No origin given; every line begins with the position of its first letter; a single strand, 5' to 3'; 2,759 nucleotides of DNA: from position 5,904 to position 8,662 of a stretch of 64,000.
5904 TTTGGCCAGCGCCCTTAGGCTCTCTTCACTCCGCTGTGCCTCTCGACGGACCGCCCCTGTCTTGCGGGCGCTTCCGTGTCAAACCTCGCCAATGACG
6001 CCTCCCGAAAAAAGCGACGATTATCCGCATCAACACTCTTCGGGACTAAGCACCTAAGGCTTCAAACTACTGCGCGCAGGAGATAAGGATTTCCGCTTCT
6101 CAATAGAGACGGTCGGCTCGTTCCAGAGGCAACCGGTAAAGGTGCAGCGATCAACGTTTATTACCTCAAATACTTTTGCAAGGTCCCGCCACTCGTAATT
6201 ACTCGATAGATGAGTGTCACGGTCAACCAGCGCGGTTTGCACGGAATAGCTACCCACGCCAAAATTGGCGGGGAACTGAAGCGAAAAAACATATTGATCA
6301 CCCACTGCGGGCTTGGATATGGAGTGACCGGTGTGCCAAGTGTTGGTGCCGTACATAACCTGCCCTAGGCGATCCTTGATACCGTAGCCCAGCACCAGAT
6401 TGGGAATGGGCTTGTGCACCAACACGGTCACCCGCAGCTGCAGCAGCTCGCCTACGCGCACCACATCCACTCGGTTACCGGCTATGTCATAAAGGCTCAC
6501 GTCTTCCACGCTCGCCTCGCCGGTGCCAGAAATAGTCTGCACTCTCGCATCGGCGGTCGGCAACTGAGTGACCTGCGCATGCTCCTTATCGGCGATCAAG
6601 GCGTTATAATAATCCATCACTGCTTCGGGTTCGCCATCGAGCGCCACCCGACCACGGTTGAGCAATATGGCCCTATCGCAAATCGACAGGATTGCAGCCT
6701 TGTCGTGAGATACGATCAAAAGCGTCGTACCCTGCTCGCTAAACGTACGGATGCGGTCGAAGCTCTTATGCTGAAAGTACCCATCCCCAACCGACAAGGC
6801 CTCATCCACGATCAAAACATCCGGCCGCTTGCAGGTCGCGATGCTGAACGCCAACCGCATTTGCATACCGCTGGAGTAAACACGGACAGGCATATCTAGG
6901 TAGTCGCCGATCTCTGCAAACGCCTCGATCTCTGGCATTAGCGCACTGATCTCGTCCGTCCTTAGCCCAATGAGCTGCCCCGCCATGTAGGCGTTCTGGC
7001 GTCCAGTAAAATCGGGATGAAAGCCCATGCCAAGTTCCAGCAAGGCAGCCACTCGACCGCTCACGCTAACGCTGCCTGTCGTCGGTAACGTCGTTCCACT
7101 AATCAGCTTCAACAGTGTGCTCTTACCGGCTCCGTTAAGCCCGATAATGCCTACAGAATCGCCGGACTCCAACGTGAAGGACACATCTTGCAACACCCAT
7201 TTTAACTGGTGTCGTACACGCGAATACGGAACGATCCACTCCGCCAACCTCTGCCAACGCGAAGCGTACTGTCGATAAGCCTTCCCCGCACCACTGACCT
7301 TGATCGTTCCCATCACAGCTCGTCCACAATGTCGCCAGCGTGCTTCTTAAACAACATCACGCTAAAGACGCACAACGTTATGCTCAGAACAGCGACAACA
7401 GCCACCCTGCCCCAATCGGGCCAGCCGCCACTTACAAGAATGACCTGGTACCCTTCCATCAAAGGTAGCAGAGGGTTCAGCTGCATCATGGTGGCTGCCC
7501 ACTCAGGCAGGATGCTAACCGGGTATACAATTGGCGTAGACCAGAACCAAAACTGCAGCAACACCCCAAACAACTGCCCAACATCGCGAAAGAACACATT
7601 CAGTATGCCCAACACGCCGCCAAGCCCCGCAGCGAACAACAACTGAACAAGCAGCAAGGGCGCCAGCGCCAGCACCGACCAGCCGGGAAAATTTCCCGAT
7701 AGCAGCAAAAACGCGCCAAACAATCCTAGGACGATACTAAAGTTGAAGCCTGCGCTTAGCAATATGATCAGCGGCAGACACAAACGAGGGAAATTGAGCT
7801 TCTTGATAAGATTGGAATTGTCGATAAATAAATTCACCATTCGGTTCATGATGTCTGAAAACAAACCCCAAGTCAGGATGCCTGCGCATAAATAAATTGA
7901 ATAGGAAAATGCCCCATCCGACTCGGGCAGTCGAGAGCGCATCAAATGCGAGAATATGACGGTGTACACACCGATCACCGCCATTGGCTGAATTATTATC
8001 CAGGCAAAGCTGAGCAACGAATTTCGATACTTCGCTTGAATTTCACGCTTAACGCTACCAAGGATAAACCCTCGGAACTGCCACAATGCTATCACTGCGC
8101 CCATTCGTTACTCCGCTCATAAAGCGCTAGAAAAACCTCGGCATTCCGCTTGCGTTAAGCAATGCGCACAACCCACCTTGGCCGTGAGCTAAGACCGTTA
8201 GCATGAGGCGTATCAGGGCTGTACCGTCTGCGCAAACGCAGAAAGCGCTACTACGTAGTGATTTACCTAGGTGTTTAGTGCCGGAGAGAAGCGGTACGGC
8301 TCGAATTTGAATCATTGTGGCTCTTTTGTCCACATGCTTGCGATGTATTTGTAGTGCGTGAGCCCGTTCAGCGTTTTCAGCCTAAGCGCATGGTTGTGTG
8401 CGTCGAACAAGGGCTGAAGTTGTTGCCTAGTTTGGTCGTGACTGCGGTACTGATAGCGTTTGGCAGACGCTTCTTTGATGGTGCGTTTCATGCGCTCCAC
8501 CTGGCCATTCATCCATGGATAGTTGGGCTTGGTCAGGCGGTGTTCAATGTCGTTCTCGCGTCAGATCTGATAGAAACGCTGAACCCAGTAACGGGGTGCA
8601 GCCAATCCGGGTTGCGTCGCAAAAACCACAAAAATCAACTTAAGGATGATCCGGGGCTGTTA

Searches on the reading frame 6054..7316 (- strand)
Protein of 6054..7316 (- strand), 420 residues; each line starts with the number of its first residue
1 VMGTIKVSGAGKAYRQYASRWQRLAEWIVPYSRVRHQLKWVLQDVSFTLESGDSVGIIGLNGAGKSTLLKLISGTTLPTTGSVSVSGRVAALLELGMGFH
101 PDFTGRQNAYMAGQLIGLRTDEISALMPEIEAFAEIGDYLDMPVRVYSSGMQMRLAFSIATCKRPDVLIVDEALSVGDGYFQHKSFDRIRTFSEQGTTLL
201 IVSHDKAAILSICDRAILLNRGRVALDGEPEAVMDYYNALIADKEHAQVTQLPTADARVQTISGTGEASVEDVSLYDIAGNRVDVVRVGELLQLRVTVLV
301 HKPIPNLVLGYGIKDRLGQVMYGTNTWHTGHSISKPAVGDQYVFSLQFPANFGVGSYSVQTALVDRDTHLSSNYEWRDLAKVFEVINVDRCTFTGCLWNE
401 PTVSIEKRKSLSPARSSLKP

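Call 5: search_protein_families(library=pfam, proteins=[window:6054-7316:-], max_evalue=0.001)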
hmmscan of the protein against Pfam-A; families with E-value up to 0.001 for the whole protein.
window:6054-7316:- (420 aa): 2 families
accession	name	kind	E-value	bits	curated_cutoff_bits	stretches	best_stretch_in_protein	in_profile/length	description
PF14524.12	Wzt_C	-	3.1e-33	115.2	30.4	1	261-398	3-142/143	Wzt C-terminal domain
PF00005.33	ABC_tran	-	3.6e-20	73.4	25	1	42-174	1-136/137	ABC transporter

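Call 93: search_solved_structures(query=window:6054-7316:-, max_evalue=0.001)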
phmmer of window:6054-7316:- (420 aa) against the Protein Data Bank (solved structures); distinct sequences matched with E-value up to 0.001: 501 (the best 60 are shown).
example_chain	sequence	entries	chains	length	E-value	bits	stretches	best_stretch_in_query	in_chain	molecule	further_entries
8dku_A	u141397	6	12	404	9.4e-72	245.6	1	5-398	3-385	ABC transporter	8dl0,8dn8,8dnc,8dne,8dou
7k2t_A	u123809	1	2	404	2.5e-71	244.2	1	5-398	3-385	ABC transporter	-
6amx_A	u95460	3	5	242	1.8e-59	205.1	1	6-240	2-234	ABC transporter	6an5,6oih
6m96_A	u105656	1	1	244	3.1e-59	204.4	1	5-240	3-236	ABC transporter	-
6jbh_A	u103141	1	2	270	4.7e-49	170.9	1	6-241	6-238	TarH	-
9cfl_B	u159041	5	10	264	2.3e-45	158.8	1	4-244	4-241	Teichoic acids export ATP-binding protein TagH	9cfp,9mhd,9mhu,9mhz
7dd0_A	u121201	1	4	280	4.7e-44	154.4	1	40-241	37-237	Teichoic acids export ATP-binding protein TagH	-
9qfx_C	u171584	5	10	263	9.5e-44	153.4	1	41-248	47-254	ABC transporter ATP-binding protein | Probable o-antigen/lipopolysaccharide transport ATP-binding protein ABC transporter RfbE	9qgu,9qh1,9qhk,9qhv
9qhw_C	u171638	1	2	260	1.3e-43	153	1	41-247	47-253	ABC transporter ATP-binding protein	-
9qhj_C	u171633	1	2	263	2.5e-43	152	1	41-248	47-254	Probable o-antigen/lipopolysaccharide transport ATP-binding protein ABC transporter RfbE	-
9qhx_C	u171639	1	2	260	3.3e-43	151.6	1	41-247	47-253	ABC transporter ATP-binding protein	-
8tsi_A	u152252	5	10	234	1.5e-32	116.5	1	34-238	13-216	ABC transporter ATP-binding protein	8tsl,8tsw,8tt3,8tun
8tsh_A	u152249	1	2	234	4e-32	115.1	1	34-238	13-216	ABC transporter ATP-binding protein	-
7w01_A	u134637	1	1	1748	2.2e-24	89.6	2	43-235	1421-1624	Phospholipid-transporting ATPase ABCA3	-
7lkp_A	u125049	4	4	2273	4.9e-24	88.5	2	50-226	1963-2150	Retinal-specific phospholipid-transporting ATPase ABCA4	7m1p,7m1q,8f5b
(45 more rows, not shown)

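Call 95: search_solved_structures(query=window:6054-7316:-, max_evalue=1e-60, show_alignments=1)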
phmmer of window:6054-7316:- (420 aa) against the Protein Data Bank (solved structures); distinct sequences matched with E-value up to 1e-60: 2.
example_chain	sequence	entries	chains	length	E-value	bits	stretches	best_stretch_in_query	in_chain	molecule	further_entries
8dku_A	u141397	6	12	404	9.4e-72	245.6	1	5-398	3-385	ABC transporter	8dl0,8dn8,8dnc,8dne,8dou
7k2t_A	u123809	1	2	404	2.5e-71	244.2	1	5-398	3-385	ABC transporter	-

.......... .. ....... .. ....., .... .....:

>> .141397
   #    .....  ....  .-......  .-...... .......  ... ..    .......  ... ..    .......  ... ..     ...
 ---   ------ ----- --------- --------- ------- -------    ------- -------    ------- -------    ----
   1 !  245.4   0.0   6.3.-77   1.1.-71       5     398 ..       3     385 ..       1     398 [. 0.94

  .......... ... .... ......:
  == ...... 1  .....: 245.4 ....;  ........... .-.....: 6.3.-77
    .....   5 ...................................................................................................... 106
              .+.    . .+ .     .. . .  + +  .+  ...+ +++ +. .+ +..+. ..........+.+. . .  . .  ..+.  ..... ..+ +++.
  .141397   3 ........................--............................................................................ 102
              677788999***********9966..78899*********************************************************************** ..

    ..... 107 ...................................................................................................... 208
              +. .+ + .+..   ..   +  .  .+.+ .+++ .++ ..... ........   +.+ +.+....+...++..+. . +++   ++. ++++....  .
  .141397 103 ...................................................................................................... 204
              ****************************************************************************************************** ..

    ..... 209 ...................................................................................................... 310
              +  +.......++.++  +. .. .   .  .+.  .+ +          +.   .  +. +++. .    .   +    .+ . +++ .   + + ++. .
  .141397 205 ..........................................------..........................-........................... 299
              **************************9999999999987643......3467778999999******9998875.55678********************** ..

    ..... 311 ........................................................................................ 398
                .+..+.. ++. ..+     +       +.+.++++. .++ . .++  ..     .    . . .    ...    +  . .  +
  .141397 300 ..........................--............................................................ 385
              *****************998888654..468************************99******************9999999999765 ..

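Call 96: search_protein_families(library=ncbifam, proteins=[window:6054-7316:-], max_evalue=0.00001)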
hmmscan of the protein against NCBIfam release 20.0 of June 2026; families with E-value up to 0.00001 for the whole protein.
window:6054-7316:- (420 aa): 175 families (the best 25 are shown)
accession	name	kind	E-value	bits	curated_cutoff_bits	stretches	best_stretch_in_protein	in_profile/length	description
NF010065.0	PRK13545.1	equivalog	1.9e-56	191.9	538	1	4-244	4-241/549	teichoic acids export protein ATP-binding subunit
NF050108.1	galactan_ABC_ATP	equivalog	1.2e-51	175.3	400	1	41-238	44-241/244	galactan export ABC transporter ATP-binding subunit Wzt/RfbE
NF010066.0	PRK13546.1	equivalog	3.2e-50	171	320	1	5-244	5-241/264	teichoic acids export ABC transporter ATP-binding subunit TagH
NF010059.0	PRK13536.1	equivalog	2.3e-30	105.5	549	1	37-235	54-263/342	nodulation factor ABC transporter ATP-binding protein NodI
TIGR01288.1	nodI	equivalog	1.3e-29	103.1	424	1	39-236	17-225/303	nodulation factor ABC transporter ATP-binding protein NodI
NF010060.0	PRK13537.1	equivalog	2.4e-29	102.2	521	1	35-235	24-235/314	nodulation factor ABC transporter ATP-binding protein NodI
TIGR01188.1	drrA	subfamily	2.8e-27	95.8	312.45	1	42-253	9-231/302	daunorubicin resistance ABC transporter, ATP-binding protein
NF040933.2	ABC_arch_GlcV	equivalog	1.9e-25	89.5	450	1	40-236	20-232/357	glucose ABC transporter ATP-binding protein GlcV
TIGR04521.1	ECF_ATPase_2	equivalog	1.1e-24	87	330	2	147-241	145-240/279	energy-coupling factor transporter ATPase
NF010068.0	PRK13548.1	equivalog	1.4e-24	86.6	261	2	34-89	13-68/261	heme ABC transporter ATP-binding protein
TIGR03375.1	type_I_sec_LssB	subfamily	1.5e-24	86.3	693.1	2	38-87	479-528/696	type I secretion system permease/ATPase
TIGR04520.1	ECF_ATPase_1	equivalog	1.3e-22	80.6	315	2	37-88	13-64/269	energy-coupling factor transporter ATPase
TIGR03873.1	F420-0_ABC_ATP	hypoth_equivalog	4.4e-22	78.6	372.4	2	119-234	110-225/256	putative F420-0 ABC transporter ATP-binding protein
TIGR03258.1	PhnT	equivalog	7.9e-22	77.8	499.15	2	135-237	127-231/359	2-aminoethylphosphonate ABC transport system ATP-binding subunit PhnT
NF010156.0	PRK13635.1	equivalog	1.8e-21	76.6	392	2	135-240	129-234/279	energy-coupling factor ABC transporter ATP-binding protein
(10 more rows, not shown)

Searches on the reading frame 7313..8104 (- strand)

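Call 5: search_protein_families(library=pfam, proteins=[window:7313-8104:-], max_evalue=0.001)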
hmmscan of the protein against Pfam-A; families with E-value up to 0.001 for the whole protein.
window:7313-8104:- (263 aa): 1 family
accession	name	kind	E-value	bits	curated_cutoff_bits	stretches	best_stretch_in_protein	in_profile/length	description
PF01061.29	ABC2_membrane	-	5e-22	78.9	26.9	1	18-223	7-210/211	ABC-2 type transporter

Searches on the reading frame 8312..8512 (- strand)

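Call 76: search_protein_families(library=pfam, proteins=[window:8312-8512:-], max_evalue=0.01)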
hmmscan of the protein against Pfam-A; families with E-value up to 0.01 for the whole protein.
window:8312-8512:- (66 aa): 1 family
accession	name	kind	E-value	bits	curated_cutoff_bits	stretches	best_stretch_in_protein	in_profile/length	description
PF13683.12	rve_3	-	4.9e-05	23.4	26.5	1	2-52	16-66/67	Integrase core domain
